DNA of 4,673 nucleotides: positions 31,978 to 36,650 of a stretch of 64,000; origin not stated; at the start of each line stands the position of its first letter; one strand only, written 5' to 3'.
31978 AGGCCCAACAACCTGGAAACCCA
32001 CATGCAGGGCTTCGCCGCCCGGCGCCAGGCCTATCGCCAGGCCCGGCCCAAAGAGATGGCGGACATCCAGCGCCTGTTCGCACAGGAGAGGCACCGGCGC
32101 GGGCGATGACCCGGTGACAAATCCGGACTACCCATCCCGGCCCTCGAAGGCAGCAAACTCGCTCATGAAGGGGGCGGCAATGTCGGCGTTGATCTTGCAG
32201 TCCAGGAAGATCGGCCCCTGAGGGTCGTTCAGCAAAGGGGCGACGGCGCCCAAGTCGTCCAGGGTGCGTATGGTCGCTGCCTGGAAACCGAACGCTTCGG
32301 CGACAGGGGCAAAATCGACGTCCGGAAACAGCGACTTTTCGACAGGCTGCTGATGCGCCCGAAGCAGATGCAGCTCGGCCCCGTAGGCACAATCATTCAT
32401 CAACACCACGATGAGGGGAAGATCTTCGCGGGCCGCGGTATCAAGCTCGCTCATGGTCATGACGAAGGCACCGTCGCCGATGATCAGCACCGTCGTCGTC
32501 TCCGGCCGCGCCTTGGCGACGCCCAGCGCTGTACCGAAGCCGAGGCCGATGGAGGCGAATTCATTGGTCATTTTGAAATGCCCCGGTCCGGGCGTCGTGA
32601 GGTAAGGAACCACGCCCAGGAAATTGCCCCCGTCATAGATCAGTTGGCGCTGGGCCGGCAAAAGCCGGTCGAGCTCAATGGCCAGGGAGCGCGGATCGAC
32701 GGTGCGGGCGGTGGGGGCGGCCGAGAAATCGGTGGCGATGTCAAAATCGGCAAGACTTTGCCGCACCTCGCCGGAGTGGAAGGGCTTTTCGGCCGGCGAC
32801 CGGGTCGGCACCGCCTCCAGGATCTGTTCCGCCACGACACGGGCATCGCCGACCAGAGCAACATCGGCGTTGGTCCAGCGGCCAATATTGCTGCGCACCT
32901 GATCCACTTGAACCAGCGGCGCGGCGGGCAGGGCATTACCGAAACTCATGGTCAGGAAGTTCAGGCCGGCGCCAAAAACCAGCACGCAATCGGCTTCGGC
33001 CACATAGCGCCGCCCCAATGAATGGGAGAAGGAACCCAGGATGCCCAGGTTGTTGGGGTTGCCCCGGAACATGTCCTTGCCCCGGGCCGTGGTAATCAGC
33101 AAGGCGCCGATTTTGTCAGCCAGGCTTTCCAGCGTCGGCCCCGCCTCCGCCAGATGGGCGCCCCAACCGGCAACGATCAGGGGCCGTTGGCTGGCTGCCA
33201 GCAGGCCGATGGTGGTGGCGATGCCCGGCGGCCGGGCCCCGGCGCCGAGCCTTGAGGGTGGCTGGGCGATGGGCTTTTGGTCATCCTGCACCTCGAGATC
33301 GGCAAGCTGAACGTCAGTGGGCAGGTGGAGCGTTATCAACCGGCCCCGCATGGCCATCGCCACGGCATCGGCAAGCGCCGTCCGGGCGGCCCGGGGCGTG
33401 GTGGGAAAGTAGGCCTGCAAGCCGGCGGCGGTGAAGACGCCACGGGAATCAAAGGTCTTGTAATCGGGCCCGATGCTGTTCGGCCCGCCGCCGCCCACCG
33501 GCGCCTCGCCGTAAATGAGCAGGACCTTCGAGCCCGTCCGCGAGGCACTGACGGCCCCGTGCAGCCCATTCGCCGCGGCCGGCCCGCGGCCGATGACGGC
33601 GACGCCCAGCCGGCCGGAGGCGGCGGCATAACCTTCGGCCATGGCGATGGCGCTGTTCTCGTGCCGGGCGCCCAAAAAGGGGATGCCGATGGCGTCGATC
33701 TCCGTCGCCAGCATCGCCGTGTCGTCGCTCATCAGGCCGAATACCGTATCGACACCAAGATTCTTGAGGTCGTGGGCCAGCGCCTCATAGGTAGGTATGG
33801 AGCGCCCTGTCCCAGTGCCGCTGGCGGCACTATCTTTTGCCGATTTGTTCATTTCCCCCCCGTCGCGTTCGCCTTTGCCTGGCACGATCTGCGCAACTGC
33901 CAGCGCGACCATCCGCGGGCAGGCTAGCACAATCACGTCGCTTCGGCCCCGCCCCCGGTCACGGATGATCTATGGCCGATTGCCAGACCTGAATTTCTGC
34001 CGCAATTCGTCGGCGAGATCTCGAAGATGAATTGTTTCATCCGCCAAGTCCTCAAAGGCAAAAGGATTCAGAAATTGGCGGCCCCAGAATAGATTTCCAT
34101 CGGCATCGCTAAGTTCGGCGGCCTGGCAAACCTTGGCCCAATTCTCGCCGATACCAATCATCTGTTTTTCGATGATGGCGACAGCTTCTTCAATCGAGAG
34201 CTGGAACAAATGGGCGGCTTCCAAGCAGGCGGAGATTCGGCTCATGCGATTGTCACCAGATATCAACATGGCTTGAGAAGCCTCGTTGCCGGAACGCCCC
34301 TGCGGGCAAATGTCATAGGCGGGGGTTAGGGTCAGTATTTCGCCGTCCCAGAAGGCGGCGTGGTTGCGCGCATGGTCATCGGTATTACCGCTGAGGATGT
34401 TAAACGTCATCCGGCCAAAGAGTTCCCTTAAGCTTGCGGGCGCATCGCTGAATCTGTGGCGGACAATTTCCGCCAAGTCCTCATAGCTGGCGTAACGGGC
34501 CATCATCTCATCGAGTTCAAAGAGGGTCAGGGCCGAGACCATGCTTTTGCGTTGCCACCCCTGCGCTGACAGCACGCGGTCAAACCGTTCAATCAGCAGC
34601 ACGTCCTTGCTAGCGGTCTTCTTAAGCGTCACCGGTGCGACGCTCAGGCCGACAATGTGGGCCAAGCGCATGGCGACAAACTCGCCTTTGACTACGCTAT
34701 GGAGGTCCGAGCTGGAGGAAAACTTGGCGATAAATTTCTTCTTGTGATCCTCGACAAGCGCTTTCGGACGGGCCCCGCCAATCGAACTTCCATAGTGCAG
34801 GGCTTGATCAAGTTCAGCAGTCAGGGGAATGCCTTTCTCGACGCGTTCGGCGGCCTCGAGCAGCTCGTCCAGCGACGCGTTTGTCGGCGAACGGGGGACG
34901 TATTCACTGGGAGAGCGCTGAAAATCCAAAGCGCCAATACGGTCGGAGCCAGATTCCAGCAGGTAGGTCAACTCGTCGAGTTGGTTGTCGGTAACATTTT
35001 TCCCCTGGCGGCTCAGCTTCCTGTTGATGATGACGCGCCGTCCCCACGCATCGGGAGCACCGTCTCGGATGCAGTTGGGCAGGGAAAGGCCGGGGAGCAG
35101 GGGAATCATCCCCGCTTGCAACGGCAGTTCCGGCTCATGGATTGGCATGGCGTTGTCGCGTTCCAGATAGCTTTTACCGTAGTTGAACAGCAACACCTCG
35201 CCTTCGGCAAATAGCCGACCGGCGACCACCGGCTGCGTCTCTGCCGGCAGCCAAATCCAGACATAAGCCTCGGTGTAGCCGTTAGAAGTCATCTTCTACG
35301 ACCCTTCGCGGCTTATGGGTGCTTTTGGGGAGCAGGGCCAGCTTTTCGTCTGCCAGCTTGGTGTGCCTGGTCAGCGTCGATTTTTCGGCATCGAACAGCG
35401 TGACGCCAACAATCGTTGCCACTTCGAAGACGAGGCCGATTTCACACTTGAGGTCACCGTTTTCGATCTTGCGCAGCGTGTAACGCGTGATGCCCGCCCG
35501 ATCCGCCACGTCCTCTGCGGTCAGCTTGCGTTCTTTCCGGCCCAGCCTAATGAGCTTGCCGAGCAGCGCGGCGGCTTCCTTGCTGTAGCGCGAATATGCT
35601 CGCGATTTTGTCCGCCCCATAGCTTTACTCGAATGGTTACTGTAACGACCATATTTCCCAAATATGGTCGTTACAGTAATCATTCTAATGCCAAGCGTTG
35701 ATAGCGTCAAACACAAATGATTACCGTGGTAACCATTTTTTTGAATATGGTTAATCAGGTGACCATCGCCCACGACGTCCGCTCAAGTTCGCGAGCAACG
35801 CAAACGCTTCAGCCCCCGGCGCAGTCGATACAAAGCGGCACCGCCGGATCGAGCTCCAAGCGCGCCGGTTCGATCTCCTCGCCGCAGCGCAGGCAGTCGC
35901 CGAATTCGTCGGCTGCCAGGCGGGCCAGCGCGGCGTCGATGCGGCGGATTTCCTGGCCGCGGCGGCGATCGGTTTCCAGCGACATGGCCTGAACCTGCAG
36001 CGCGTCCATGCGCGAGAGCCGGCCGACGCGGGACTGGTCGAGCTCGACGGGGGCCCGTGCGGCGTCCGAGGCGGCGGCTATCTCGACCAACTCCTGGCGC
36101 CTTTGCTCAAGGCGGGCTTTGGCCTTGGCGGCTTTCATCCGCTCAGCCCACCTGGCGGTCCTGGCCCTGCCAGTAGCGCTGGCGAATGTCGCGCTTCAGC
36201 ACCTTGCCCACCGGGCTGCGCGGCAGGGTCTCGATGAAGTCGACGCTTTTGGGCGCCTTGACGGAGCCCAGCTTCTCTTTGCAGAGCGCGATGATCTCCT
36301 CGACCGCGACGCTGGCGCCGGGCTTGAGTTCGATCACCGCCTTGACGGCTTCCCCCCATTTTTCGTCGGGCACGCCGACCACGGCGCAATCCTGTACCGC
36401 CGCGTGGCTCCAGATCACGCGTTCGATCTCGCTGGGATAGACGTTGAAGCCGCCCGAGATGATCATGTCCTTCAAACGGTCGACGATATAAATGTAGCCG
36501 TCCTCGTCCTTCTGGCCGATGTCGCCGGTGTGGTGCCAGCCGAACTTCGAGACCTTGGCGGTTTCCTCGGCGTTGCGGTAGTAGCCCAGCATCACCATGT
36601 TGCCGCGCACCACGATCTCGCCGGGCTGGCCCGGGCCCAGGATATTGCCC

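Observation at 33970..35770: HipBA toxin-antitoxin module with a non-canonical four-box palindromic operator array around a sigma70-like promoter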

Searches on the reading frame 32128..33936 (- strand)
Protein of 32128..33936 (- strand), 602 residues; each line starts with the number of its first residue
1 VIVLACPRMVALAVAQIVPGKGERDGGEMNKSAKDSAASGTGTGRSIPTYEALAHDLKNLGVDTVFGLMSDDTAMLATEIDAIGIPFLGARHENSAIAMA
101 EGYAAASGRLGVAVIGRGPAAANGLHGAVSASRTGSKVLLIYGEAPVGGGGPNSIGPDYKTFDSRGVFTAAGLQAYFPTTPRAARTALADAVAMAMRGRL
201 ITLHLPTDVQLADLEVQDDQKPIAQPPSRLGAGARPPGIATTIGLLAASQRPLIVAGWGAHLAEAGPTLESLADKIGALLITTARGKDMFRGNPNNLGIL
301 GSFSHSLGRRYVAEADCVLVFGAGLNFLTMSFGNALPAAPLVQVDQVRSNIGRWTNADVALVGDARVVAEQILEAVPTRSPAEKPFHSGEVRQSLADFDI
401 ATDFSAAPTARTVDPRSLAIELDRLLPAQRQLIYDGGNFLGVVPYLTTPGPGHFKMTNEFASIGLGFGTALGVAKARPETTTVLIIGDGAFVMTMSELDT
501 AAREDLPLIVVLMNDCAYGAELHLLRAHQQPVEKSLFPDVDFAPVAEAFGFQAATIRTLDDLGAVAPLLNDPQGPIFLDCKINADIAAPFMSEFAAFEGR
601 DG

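Call 6: search_protein_families(library=pfam, proteins=[window:32128-33936:-], max_evalue=0.01)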
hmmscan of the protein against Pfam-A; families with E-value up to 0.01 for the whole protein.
window:32128-33936:- (602 aa): 4 families
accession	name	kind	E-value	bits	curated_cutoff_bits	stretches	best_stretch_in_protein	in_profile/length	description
PF00205.28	TPP_enzyme_M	-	1.1e-25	90.4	30.4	1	240-371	2-136/137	Thiamine pyrophosphate enzyme, central domain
PF02775.26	TPP_enzyme_C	-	1.2e-24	87.3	21.9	1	444-579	11-150/151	Thiamine pyrophosphate enzyme, C-terminal TPP binding domain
PF02776.23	TPP_enzyme_N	-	4.5e-22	78.5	26.8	1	51-149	5-104/119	Thiamine pyrophosphate enzyme, N-terminal TPP binding domain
PF13292.11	DXP_synthase_N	-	0.0063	16.3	21.2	0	459-515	113-170/274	1-deoxy-D-xylulose-5-phosphate synthase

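Call 7: search_protein_families(library=ncbifam, proteins=[window:32128-33936:-], max_evalue=0.01)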
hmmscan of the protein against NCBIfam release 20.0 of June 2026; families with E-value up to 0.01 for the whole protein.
window:32128-33936:- (602 aa): 53 families (the best 25 are shown)
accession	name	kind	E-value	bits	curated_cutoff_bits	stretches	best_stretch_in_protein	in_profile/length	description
TIGR00118.1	acolac_lg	equivalog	4e-54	184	538.35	1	51-585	5-537/557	biosynthetic-type acetolactate synthase large subunit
NF004919.0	PRK06276.1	equivalog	1.9e-53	181.7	866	1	51-588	5-544/582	acetolactate synthase large subunit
NF005713.0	PRK07525.1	subfamily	2.1e-50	171.7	620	1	48-590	7-570/592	sulfoacetaldehyde acetyltransferase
NF005470.0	PRK07064.1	equivalog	1.4e-49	169.6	495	1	51-584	9-531/552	thiamine pyrophosphate-binding protein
NF005712.0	PRK07524.1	subfamily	2.1e-49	168.4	500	1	51-581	7-528/536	5-guanidino-2-oxopentanoate decarboxylase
NF006122.0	PRK08266.1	subfamily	9e-48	163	571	1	50-585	7-528/543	hypothetical protein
NF006052.0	PRK08199.1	subfamily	1.1e-46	159.3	539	1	51-590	12-545/559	thiamine pyrophosphate protein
NF004710.0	PRK06048.1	equivalog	4.7e-46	157.4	976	1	48-584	9-539/561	acetolactate synthase large subunit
TIGR03457.1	sulphoacet_xsc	equivalog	5.7e-45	153.7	676.4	1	49-590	4-564/579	sulfoacetaldehyde acetyltransferase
NF006187.0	PRK08322.1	equivalog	1.2e-44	152.6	509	1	52-582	7-528/548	acetolactate synthase large subunit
NF006524.0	PRK08978.1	equivalog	3.5e-44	151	738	1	52-585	6-527/548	acetolactate synthase 2 catalytic subunit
NF004772.0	PRK06112.1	subfamily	6.6e-43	146.9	673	1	50-595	17-571/578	acetolactate synthase catalytic subunit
NF004807.0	PRK06154.1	equivalog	6.9e-42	143.8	607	1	49-559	22-528/565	thiamine pyrophosphate-requiring protein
NF004516.0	PRK05858.1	equivalog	1.5e-41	142.6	587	1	53-564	17-517/548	acetolactate synthase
NF006377.0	PRK08611.1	equivalog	2.4e-37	128.8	742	1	51-588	8-534/576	pyruvate oxidase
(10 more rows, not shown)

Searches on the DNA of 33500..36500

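Call 64: search_rna_families(source=window, start=33500, end=36500, threshold=evalue, max_evalue=1)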
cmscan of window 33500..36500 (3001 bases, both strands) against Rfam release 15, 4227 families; matches with E-value up to 1: 4.
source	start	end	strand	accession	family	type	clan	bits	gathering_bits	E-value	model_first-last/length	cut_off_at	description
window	35631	35684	+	RF04109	mir-1305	Gene; miRNA;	-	28.1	63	0.017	1-83/83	no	mir-1305 microRNA precursor family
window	35619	35694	-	RF03503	mir-547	Gene; miRNA;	-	27.8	90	0.0028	1-78/78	no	mir-547 microRNA precursor family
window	35630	35686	-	RF00956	MIR1444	Gene; miRNA;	-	23.7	80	0.22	1-85/85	no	MIR1444 microRNA precursor family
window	35617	35697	+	RF04097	MIR2630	Gene; miRNA;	-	19.8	144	0.8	1-229/229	no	MIR2630 microRNA precursor family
